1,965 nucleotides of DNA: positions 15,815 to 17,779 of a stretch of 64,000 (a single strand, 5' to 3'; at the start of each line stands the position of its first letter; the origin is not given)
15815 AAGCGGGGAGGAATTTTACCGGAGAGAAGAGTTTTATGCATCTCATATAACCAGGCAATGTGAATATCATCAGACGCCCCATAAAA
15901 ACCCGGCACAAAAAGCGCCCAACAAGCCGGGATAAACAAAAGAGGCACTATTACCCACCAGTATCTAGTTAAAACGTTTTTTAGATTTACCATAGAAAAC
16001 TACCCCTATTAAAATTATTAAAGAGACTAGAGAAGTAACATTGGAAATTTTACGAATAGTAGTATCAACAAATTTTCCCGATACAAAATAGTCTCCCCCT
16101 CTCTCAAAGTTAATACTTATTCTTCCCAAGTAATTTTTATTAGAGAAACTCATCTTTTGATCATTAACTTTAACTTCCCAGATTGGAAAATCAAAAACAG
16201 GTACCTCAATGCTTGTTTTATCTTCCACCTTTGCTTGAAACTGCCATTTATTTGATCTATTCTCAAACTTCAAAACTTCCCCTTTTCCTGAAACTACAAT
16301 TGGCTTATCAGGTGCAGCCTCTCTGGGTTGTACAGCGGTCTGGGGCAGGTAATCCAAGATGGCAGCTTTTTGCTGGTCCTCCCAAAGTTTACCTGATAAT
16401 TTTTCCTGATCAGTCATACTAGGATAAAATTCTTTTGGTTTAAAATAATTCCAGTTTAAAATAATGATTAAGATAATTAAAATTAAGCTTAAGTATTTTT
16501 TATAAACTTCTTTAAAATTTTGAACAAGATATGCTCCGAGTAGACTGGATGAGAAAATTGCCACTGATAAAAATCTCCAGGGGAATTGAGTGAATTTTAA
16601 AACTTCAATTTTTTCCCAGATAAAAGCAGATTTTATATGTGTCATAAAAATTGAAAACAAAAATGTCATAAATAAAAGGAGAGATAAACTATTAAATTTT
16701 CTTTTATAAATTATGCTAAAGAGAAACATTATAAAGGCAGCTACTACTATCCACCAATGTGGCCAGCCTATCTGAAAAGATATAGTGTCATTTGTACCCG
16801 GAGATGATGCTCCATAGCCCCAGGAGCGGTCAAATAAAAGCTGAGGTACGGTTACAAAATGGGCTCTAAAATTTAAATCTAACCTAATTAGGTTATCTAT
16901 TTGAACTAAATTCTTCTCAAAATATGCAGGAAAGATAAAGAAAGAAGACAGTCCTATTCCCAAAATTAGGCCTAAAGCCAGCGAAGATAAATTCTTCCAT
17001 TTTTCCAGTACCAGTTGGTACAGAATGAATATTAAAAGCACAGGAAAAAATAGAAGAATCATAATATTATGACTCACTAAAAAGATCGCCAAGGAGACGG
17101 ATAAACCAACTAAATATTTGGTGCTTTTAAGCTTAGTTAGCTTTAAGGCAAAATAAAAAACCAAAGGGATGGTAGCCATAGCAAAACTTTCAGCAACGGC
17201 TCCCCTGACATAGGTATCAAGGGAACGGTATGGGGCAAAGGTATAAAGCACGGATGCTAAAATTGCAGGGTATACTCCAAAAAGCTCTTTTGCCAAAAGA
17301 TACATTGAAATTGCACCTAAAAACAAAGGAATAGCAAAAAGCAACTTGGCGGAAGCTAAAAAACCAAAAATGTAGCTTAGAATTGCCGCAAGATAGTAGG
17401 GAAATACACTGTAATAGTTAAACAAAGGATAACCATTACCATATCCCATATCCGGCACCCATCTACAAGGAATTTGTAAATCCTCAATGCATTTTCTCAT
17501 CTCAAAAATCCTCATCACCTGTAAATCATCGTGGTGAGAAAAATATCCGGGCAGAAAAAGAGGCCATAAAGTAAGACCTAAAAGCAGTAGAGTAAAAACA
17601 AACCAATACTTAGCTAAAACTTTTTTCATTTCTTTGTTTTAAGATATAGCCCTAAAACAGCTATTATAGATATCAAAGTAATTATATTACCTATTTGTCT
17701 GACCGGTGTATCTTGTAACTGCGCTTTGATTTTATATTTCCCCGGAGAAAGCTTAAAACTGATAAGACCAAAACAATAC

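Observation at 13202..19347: Tandem array of four paralogous membrane proteins with a conserved '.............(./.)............' signature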

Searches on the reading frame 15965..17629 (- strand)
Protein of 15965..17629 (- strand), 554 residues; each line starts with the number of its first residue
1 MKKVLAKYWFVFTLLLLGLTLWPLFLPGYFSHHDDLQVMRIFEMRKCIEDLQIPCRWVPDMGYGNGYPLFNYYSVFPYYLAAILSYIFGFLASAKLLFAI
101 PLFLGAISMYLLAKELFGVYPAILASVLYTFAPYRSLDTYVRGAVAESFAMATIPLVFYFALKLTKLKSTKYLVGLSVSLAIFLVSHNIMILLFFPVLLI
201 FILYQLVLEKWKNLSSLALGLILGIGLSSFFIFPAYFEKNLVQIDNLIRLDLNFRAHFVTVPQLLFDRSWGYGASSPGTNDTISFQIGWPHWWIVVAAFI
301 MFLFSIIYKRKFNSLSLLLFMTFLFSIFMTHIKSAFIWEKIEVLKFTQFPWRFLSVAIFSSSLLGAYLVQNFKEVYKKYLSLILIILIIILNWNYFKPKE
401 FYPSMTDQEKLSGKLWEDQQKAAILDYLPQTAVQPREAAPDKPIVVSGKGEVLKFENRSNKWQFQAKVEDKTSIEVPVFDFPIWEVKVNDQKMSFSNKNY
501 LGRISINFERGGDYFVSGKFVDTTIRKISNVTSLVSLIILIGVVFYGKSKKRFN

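Call 3: search_protein_families(library=pfam, proteins=[window:15965-17629:-], max_evalue=0.01)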
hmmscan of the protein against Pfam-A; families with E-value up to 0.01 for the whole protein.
window:15965-17629:- (554 aa): 2 families
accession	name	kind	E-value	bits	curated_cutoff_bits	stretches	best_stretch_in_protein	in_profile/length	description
PF10131.15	PTPS_related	-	4.3e-13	49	26.4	1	70-426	1-339/621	6-pyruvoyl-tetrahydropterin synthase related domain; membrane protein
PF13231.12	PMT_2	-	4.5e-05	24.1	26.1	1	76-223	5-153/160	Dolichyl-phosphate-mannose-protein mannosyltransferase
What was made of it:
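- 15965..17629 (-): Paralog C (554 aa): full-length GT-C-type membrane protein, the one modelled. PF10131 E 4e-13 (49 bits, cut-off 26.4) and PMT_2 (call 3).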

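Call 9: search_protein_families(library=ncbifam, proteins=[window:15965-17629:-], max_evalue=0.01)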
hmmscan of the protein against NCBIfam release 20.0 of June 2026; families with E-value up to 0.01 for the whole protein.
window:15965-17629:- (554 aa): 1 family
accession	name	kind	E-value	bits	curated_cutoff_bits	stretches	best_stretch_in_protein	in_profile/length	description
NF047440.1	LA3751_2_3_fam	subfamily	0.0021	16.9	200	1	298-397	290-387/460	LA_3751/LA_3752 family putative glycosyltransferase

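Call 10: find_homologous_proteins(query=window:15965-17629:-, max_evalue=0.001)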
Query window:15965-17629:- (554 aa): 1401 proteins with E <= 0.001 among 8000 candidates; the best 120 are listed.
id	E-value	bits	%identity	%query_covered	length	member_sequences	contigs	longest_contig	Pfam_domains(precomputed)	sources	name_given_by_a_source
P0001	0.0e+0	1229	100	100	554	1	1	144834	PF10131.16,PF13231.13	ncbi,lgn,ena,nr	ncbi:MAG: Uncharacterized protein G01um10147_73 [Microgenomates group bacterium Gr01-1014_7]|nr:MAG:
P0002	6.8e-292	987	78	99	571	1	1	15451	PF10131.16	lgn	-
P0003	2.4e-290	982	76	100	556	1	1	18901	PF10131.16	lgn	-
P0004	8.6e-285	964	77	99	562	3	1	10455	PF10131.16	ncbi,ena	-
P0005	4.8e-272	922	72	100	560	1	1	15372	PF10131.16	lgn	-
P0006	1.4e-271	920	79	92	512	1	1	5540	PF10131.16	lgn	-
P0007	8.5e-271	918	73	100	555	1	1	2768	PF10131.16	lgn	-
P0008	1.5e-267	907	72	100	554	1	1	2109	PF10131.16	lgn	-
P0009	4.1e-264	896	71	100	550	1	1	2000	PF10131.16,PF02516.21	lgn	-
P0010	2.4e-259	880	70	96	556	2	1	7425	PF10131.16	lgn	-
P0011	1.3e-254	864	69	100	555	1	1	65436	PF10131.16,PF13231.13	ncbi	-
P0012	3.0e-251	853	67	100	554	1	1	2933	PF10131.16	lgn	-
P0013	1.2e-250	851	67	100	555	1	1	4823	PF10131.16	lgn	-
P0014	4.9e-250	849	68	99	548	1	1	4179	PF10131.16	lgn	-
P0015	8.6e-250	849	67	99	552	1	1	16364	PF10131.16,PF13231.13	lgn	-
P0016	2.9e-249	847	69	99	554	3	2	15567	PF10131.16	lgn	-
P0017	2.6e-248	844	67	99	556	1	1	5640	PF10131.16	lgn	-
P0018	4.5e-247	840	68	98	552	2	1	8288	PF10131.16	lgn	-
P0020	1.4e-245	835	69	100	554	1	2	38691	PF10131.16,PF13231.13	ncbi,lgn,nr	ncbi:glycosyltransferase family 39 protein [Candidatus Daviesbacteria bacterium]|nr:glycosyltransfer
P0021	9.2e-245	832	66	98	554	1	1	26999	PF10131.16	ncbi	-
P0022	1.1e-244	832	65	100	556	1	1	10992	PF10131.16,PF02516.21,PF13231.13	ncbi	-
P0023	1.9e-243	828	68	99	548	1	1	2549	PF10131.16,PF02516.21,PF13231.13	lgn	-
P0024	6.1e-243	826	65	100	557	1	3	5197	PF10131.16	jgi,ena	-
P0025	2.0e-242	824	65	100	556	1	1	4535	PF10131.16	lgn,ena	-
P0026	7.1e-242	822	65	100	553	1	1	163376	PF10131.16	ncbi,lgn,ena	-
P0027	1.5e-241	821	65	100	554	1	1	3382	PF10131.16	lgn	-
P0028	3.0e-240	817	64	99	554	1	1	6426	PF10131.16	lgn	-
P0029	8.7e-240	815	66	100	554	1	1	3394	PF10131.16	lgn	-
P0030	2.6e-238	811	65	99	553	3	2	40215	PF10131.16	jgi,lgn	-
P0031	2.3e-237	808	64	100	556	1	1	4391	PF10131.16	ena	-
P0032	9.2e-236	802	63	99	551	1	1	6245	PF10131.16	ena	-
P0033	1.1e-235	802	64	99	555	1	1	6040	PF10131.16,PF02516.21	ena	-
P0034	5.8e-235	800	64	100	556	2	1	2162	PF10131.16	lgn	-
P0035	1.2e-231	789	62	99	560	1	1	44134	PF10131.16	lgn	-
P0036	6.6e-231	786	62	100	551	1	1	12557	PF10131.16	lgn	-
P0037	1.1e-229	782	65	95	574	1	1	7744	PF10131.16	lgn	-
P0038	1.2e-227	775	62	100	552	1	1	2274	PF10131.16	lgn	-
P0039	8.3e-227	773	62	100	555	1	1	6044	PF10131.16,PF13231.13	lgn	-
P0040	1.0e-224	766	60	100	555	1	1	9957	PF10131.16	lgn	-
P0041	1.9e-224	765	63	94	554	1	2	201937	PF10131.16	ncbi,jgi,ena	-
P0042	1.5e-223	762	61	99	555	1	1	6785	PF10131.16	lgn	-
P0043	1.1e-220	752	61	96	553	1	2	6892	PF10131.16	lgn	-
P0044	5.5e-220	750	60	98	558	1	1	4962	PF10131.16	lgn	-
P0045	5.1e-217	740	58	100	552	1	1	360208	PF10131.16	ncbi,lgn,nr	ncbi:MAG: 6-pyruvoyl-tetrahydropterin synthase-related protein [Candidatus Daviesbacteria bacterium]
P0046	1.3e-216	739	59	100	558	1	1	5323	PF10131.16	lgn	-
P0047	4.6e-216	737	59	99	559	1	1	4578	PF10131.16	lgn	-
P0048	2.5e-215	735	59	99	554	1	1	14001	PF10131.16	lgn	-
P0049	3.4e-215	734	60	97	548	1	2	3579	PF10131.16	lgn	-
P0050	5.0e-215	734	59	100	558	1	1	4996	PF10131.16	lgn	-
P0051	7.3e-215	733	60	98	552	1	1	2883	PF10131.16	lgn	-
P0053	1.5e-214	732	59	100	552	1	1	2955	PF10131.16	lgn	-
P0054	6.6e-214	730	59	96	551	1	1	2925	PF10131.16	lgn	-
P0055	1.2e-213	729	60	99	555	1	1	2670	PF10131.16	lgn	-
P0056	3.3e-213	728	58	100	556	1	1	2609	PF10131.16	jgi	-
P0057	1.4e-212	726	60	98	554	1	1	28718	PF10131.16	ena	-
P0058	1.5e-212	726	58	100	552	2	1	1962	PF10131.16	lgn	-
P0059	1.9e-212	725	60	99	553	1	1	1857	PF10131.16,PF02516.21,PF13231.13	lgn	-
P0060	2.1e-212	725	61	97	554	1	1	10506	PF10131.16,PF13231.13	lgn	-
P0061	1.8e-211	722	59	100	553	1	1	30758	PF10131.16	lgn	-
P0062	3.2e-211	721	58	100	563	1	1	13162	PF10131.16,PF13231.13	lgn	-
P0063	1.6e-210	719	60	95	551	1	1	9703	PF10131.16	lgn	-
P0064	1.8e-210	719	58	99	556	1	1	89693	PF10131.16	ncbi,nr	ncbi:MAG: 6-pyruvoyl-tetrahydropterin synthase-related protein [Candidatus Daviesbacteria bacterium]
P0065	2.3e-210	718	59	98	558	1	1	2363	PF10131.16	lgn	-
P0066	2.8e-210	718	58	99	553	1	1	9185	PF10131.16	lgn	-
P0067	4.1e-210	718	59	96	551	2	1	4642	PF10131.16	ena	-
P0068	9.3e-210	716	60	94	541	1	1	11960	PF10131.16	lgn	-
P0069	1.1e-209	716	57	100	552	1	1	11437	PF10131.16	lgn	-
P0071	3.2e-209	715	61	96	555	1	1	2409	PF10131.16,PF09586.17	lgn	-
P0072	1.2e-208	713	57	98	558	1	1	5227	PF10131.16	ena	-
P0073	2.3e-208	712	58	99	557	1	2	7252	PF10131.16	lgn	-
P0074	3.0e-208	711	58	99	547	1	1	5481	PF10131.16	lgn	-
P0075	5.8e-208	710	59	96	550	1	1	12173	PF10131.16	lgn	-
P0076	1.1e-207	710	59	100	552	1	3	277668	PF10131.16,PF13231.13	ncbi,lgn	-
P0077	1.3e-207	709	58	100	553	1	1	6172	PF10131.16,PF13231.13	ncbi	-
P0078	3.6e-207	708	58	100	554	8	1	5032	PF10131.16,PF02516.21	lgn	-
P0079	1.2e-206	706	56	98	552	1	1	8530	PF10131.16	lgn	-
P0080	2.9e-206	705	57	96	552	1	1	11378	PF10131.16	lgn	-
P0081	3.7e-206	704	60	96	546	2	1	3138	PF10131.16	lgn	-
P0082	8.7e-206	703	60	100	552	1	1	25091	PF10131.16,PF13231.13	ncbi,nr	ncbi:glycosyltransferase family 39 protein [Candidatus Daviesbacteria bacterium]|nr:glycosyltransfer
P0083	9.1e-206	703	60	96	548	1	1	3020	PF10131.16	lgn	-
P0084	2.0e-205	702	58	99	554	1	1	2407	PF10131.16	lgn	-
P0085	2.1e-205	702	58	99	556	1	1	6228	PF10131.16,PF13231.13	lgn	-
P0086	3.6e-205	701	60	92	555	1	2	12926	PF10131.16,PF09586.17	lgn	-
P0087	4.3e-205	701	59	99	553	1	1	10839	PF10131.16,PF13231.13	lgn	-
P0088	5.4e-205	701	58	100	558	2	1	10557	PF10131.16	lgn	-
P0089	5.9e-205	701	57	100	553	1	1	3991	PF10131.16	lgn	-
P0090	6.8e-205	700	56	96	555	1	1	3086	PF10131.16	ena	-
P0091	7.7e-205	700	56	96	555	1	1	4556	PF10131.16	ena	-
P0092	3.8e-204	698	57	96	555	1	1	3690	PF10131.16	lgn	-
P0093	4.7e-204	698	57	100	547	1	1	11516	PF10131.16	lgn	-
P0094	6.7e-204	697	59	96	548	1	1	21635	PF10131.16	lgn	-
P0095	9.1e-204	697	56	97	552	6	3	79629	PF10131.16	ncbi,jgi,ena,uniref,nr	ncbi:hypothetical protein A3B45_03320 [Candidatus Daviesbacteria bacterium RIFCSPLOWO2_01_FULL_39_12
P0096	9.9e-204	696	57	99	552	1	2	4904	PF10131.16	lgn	-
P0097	2.1e-203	695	57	100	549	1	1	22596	PF10131.16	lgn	-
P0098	6.6e-203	694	59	96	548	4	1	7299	PF10131.16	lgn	-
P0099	8.3e-203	693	57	95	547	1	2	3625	PF10131.16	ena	-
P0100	1.0e-202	693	58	94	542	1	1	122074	PF10131.16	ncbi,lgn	-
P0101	1.3e-202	693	57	99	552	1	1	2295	PF10131.16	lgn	-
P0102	2.4e-202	692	57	99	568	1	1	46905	PF10131.16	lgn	-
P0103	2.5e-202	692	57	100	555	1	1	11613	PF10131.16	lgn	-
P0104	2.8e-202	692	56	99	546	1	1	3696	PF10131.16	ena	-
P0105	3.3e-202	691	57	99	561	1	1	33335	PF10131.16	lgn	-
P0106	5.5e-202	691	58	100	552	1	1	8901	PF10131.16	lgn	-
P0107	1.7e-201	689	57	99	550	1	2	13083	PF10131.16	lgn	-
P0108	3.5e-201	688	56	99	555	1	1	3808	PF10131.16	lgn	-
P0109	5.1e-201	688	58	100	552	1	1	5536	PF10131.16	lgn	-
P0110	9.8e-201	687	56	99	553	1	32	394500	PF10131.16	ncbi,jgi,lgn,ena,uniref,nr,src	ncbi:MAG: hypothetical protein UT77_C0001G0059 [Candidatus Daviesbacteria bacterium GW2011_GWC2_40_1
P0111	1.3e-200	686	54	100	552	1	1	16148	PF10131.16,PF13231.13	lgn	-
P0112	1.4e-200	686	56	100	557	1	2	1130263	PF10131.16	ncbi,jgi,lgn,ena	ncbi:MAG: 6-pyruvoyl-tetrahydropterin synthase-related protein [Microgenomates group bacterium]|jgi:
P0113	1.6e-200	686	56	95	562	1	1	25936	PF10131.16,PF13231.13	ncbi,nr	ncbi:MAG: 6-pyruvoyl-tetrahydropterin synthase-related protein [Candidatus Staskawiczbacteria bacter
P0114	3.4e-200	685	56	99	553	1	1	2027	PF10131.16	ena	-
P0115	5.1e-200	684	56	99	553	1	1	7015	PF10131.16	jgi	-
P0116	6.7e-200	684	57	100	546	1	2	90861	PF10131.16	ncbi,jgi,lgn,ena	-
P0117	7.6e-200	684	56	99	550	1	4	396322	PF10131.16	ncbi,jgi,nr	ncbi:MAG: hypothetical protein ACD_32C00110G0003 [uncultured bacterium]|nr:MAG: hypothetical protein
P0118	7.8e-200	684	58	100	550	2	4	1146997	PF10131.16,PF13231.13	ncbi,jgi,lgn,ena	jgi:hypothetical protein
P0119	7.8e-200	684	57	96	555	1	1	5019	PF10131.16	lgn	-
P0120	8.5e-200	684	54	98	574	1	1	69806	PF10131.16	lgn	-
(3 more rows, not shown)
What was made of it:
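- On GT39 / PMT protein O-mannosyltransferases: The NCBI name 'glycosyltransferase family 39 protein' on some orthologs (call 10) appears to rest on the PMT_2 match.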

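Call 14: search_solved_structures(query=A2, max_evalue=10, show_alignments=3)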
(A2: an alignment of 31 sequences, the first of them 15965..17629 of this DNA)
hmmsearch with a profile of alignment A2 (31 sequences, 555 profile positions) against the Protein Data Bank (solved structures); distinct sequences matched with E-value up to 10: 1.
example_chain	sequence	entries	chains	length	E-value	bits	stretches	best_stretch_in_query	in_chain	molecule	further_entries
8h1a_A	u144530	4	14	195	1.1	10.9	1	482-549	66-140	rRNA methylase YtqB | 16S rRNA (Cytosine(1402)-N(4))-methyltransferase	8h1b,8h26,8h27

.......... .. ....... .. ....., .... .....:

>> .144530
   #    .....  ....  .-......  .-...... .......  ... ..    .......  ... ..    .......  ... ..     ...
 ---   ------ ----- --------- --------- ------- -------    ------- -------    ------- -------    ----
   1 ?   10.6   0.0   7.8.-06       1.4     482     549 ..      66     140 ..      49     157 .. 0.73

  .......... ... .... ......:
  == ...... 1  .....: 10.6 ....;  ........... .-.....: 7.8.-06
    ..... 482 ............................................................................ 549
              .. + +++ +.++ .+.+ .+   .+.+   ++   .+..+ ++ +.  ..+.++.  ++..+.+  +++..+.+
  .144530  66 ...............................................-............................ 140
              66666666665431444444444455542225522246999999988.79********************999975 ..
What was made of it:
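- Tried and rejected: PDB sequence search with the family profile: no meaningful hit, only a spurious rRNA methylase at E 1.1 (call 14).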

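Call 16: find_related_loci(query=A2, collection=genome_contigs, flank=10000)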
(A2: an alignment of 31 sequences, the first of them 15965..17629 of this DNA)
Query A2 (554 aa) in genome_contigs; peptide patterns used: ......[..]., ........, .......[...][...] (x = any residue, [..] = any of these).
599 stretches matched a pattern (row limit reached: there are more); 565 encode a relative of the query (tblastn E <= 1e-3); the best 80 are kept; 79 distinct loci.
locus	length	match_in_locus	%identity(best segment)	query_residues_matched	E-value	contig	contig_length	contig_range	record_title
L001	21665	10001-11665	69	1-554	0e+0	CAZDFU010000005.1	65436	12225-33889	MAG TPA_asm: uncultured Gammaproteobacteria bacterium isolate binchicken_co251_985 genome assembly, contig: NODE_624_len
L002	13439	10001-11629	66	10-554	0e+0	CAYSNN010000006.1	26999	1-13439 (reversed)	MAG TPA_asm: uncultured Gammaproteobacteria bacterium isolate binchicken_co251_42 genome assembly, contig: NODE_2429_len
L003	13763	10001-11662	69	1-554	0e+0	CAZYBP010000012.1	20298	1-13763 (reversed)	MAG TPA_asm: uncultured Gammaproteobacteria bacterium isolate binchicken_co227_340 genome assembly, contig: NODE_4754_le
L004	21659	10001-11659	65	1-554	0e+0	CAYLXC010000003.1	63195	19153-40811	MAG TPA_asm: uncultured Gammaproteobacteria bacterium isolate SRP178908_co2_35 genome assembly, contig: NODE_89_length_6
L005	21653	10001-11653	58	1-553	0e+0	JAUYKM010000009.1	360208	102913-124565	MAG: Candidatus Daviesbacteria bacterium isolate C24_metabat.bin.195_sub C24_k141_65138, whole genome shotgun sequence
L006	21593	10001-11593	62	22-554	0e+0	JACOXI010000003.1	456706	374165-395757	MAG: Candidatus Daviesbacteria bacterium isolate NC_groundwater_149_Ag_S-0.1um_39_14 S4_GD2017_2_S1_scaffold_3, whole ge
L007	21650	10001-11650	58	1-551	0e+0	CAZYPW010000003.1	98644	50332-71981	MAG TPA_asm: uncultured Gammaproteobacteria bacterium isolate binchicken_co38_269 genome assembly, contig: NODE_541_leng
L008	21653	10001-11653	58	2-552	0e+0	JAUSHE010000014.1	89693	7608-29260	MAG: Candidatus Daviesbacteria bacterium isolate E14_metabat.bin.170_sub E14_k141_1409817, whole genome shotgun sequence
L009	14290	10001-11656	60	1-554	0e+0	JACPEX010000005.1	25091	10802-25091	MAG: Candidatus Daviesbacteria bacterium isolate NC_groundwater_346_Ag_B-0.1um_38_13 GD18-4_B1_scaffold_76857, whole gen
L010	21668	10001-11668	56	1-553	0e+0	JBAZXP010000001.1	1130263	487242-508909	MAG: Microgenomates group bacterium isolate SO_2017_GW1_59 NODE_11_length_1130263_cov_5.408407_OW334_2017, whole genome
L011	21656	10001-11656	55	1-554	0e+0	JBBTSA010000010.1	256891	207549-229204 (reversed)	MAG: Patescibacteria group bacterium isolate H51-bin048_1 H51_bin048_1_000000000010, whole genome shotgun sequence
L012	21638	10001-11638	56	1-547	0e+0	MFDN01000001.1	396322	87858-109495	MAG: Candidatus Daviesbacteria bacterium RIFCSPLOWO2_01_FULL_39_23 rifcsplowo2_01_scaffold_1, whole genome shotgun seque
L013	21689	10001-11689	55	5-553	0e+0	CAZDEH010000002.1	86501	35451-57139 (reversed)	MAG TPA_asm: uncultured Gammaproteobacteria bacterium isolate SRP050083_co3_643 genome assembly, contig: NODE_98_length_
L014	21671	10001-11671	56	1-553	0e+0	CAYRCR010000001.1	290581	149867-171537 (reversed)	MAG TPA_asm: uncultured Gammaproteobacteria bacterium isolate SRP050083_co1_366 genome assembly, contig: NODE_3_length_2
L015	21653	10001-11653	53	1-552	0e+0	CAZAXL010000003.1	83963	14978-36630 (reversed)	MAG TPA_asm: uncultured Gammaproteobacteria bacterium isolate SRP062349_co2_103 genome assembly, contig: NODE_179_length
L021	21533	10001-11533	54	1-540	0e+0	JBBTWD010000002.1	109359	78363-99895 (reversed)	MAG: Patescibacteria group bacterium isolate H43-bin018_1 H43_bin018_1_000000000002, whole genome shotgun sequence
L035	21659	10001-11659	48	1-554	2e-167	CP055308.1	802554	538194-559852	MAG: Candidatus Woesebacteria bacterium isolate Ch104a chromosome, complete genome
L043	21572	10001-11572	41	1-526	1e-137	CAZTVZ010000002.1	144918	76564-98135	MAG TPA_asm: uncultured Gammaproteobacteria bacterium isolate binchicken_co27_378 genome assembly, contig: NODE_144_leng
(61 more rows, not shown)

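Call 23: predict_structure(alignment_id=A2)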
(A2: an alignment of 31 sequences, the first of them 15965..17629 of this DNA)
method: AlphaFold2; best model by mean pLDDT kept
length: 554 residues; sequences in the alignment: 31
mean_pLDDT: 84.0   pTM: 0.87
mean pLDDT of the five models: 84.0, 82.5, 81.6, 80.5, 77.4
residues with pLDDT >= 90: 256; 70-90: 203; 50-70: 74; < 50: 21
segments of 3 or more residues with pLDDT < 50: 249-252, 273-282, 550-554
pLDDT, mean of each block of 10 residues (from residue 1): 60 62 67 70 88 69 70 81 92 87 92 95 93 78 83 97 95 97 92 95 96 95 96 85 64 62 66 44 69 94 92 94 94 86 79 93 97 91 89 70 81 84 76 86 92 89 93 92 88 90 92 93 90 95 73 43
secondary structure, 60 per line:
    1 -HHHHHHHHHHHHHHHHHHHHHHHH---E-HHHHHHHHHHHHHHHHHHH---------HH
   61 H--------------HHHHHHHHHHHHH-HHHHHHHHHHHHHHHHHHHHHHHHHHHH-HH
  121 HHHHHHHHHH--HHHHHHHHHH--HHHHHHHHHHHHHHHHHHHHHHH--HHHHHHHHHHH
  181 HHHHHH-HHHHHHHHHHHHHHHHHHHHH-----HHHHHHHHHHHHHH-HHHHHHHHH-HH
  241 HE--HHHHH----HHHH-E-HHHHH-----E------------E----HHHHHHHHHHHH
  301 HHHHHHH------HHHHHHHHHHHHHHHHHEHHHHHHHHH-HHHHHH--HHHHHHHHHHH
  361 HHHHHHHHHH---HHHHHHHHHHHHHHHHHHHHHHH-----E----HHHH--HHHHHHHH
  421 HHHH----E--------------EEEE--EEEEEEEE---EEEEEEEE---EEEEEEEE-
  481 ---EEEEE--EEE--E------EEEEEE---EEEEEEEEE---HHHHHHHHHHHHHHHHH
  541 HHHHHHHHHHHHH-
elements in order: H2-25 H31-49 H76-88 H90-117 H119-130 H133-142 H145-167 H170-186 H188-208 H214-227 H229-237 H245-249 H254-257 H261-265 H289-307 H314-330 H332-340 H342-347 H350-370 H374-396 H407-410 H413-424 E444-447 E450-457 E461-468 E472-479 E484-488 E491-493 E503-508 E512-520 H524-553
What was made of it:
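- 15965..17629 (-): AlphaFold pLDDT 84, pTM 0.87 (call 23).
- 16070..16300 (-): Extracytoplasmic beta-sandwich domain of C (residues 444-520), followed by the terminal TM helix (524-553). Secondary structure of the model (call 23).
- On GT-C fold superfamily (Pfam clan CL0111): The AlphaFold model of C (pLDDT 84, pTM 0.87, call 23) retrieves AglB, ArnT, STT3, PglB, Pmt4, Emb, AftD, DPY19 and ALG12 at probability 0.9-1.0.
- On Oligosaccharyltransferase STT3/AglB/PglB: The C-terminal domain is an ~80-aa beta-sandwich followed by a TM helix (call 23).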
